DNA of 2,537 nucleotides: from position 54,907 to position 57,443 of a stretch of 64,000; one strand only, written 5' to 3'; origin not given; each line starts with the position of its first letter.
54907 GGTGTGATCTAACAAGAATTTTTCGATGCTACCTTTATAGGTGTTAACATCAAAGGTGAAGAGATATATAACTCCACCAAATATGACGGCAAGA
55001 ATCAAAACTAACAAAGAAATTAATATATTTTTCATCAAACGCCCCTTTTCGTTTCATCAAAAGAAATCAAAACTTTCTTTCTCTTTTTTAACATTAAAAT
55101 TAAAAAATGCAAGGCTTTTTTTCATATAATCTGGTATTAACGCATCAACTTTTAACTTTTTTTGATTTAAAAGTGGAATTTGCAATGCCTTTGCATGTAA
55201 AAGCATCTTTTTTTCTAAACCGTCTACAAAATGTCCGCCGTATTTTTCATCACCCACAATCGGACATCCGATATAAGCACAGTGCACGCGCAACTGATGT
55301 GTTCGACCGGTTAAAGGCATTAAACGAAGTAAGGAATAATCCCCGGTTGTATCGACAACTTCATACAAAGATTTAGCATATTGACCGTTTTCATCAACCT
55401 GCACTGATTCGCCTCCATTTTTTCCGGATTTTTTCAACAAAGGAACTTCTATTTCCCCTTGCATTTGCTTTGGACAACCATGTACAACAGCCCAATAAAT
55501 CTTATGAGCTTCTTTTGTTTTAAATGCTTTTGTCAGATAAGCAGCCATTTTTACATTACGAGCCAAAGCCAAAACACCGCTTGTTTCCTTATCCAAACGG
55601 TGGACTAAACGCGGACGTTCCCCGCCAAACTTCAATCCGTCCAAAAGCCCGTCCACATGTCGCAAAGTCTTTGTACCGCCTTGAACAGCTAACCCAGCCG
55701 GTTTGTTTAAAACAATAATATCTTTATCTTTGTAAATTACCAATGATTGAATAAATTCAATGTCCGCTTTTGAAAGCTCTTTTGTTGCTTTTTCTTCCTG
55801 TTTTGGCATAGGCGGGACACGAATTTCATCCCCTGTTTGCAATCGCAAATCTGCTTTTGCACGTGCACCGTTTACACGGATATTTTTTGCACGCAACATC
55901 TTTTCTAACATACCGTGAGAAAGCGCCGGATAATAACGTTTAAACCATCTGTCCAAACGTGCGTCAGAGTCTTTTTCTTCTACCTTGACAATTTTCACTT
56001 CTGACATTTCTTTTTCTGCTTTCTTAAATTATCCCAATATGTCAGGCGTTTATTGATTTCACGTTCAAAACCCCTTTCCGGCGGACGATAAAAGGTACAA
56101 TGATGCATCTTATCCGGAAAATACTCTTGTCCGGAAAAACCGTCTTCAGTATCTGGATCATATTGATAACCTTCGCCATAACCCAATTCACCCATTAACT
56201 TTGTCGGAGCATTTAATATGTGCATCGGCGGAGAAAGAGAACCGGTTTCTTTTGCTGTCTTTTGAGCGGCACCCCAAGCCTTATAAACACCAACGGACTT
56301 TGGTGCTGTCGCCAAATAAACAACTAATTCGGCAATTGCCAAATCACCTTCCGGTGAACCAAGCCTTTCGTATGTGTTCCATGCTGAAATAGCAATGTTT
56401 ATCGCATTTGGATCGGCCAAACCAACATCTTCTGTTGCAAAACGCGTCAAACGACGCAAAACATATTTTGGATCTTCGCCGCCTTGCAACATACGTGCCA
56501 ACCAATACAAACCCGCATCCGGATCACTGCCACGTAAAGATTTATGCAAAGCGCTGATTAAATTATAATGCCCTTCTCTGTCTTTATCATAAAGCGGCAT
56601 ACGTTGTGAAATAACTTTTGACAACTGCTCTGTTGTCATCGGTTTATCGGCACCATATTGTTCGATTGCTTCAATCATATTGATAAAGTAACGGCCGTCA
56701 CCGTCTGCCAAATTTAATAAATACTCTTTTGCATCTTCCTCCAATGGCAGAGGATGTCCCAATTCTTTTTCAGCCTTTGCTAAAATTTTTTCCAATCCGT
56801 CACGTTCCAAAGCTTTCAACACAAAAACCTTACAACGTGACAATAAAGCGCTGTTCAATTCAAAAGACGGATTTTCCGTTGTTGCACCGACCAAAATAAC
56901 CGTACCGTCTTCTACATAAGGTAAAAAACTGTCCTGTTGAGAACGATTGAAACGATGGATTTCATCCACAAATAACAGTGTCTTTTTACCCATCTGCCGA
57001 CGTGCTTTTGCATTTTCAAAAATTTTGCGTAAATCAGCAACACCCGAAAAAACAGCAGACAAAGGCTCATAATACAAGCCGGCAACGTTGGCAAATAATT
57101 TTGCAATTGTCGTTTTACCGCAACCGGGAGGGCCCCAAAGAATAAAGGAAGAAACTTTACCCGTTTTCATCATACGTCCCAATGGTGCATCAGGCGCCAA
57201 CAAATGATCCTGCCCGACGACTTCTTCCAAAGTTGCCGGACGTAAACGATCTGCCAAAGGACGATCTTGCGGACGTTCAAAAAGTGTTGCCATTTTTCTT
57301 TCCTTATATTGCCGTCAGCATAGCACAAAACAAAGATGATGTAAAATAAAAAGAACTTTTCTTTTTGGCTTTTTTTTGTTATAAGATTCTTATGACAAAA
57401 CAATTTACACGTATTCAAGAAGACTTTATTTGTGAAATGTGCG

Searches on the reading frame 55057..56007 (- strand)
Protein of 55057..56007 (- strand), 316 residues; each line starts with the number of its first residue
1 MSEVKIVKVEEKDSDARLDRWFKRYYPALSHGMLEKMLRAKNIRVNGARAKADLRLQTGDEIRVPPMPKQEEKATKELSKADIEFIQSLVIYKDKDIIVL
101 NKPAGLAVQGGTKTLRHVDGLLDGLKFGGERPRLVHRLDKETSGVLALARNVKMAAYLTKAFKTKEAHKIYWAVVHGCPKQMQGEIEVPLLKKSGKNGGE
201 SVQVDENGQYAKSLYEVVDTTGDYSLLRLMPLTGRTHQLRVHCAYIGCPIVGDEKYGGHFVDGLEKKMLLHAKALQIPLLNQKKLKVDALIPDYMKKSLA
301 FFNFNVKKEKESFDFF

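Call 31: search_protein_families(library=pfam, proteins=[window:55057-56007:-], max_evalue=0.0001)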
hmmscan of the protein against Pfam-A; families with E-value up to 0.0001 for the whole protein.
window:55057-56007:- (316 aa): 2 families
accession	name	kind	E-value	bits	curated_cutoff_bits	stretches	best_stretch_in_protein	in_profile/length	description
PF00849.27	PseudoU_synth_2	-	9.5e-34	117.3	26.8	1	96-244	1-151/152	RNA pseudouridylate synthase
PF01479.30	S4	-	5.9e-05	23.2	22.8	0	17-62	2-48/48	S4 domain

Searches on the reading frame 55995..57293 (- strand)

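Call 30: search_protein_families(library=pfam, proteins=[window:55995-57293:-], max_evalue=0.0001)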
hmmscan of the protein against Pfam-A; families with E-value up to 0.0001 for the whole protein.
window:55995-57293:- (432 aa): 5 families
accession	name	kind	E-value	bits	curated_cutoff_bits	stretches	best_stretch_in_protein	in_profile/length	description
PF12002.13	MgsA_C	-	6.4e-64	215.3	27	1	255-420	1-166/167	MgsA AAA+ ATPase C terminal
PF16193.11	AAA_assoc_2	-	1.9e-20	73.3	34.3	1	181-254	4-81/81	AAA C-terminal domain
PF00004.35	AAA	-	2.1e-15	57.8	21.2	1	51-158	2-127/131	ATPase family associated with various cellular activities (AAA)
PF05496.18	RuvB_N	-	1.6e-11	44.7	27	1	17-142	1-124/159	Holliday junction DNA helicase RuvB P-loop domain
PF07728.20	AAA_5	-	7.4e-08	32.9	22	1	50-153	2-114/139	AAA domain (dynein-related subfamily)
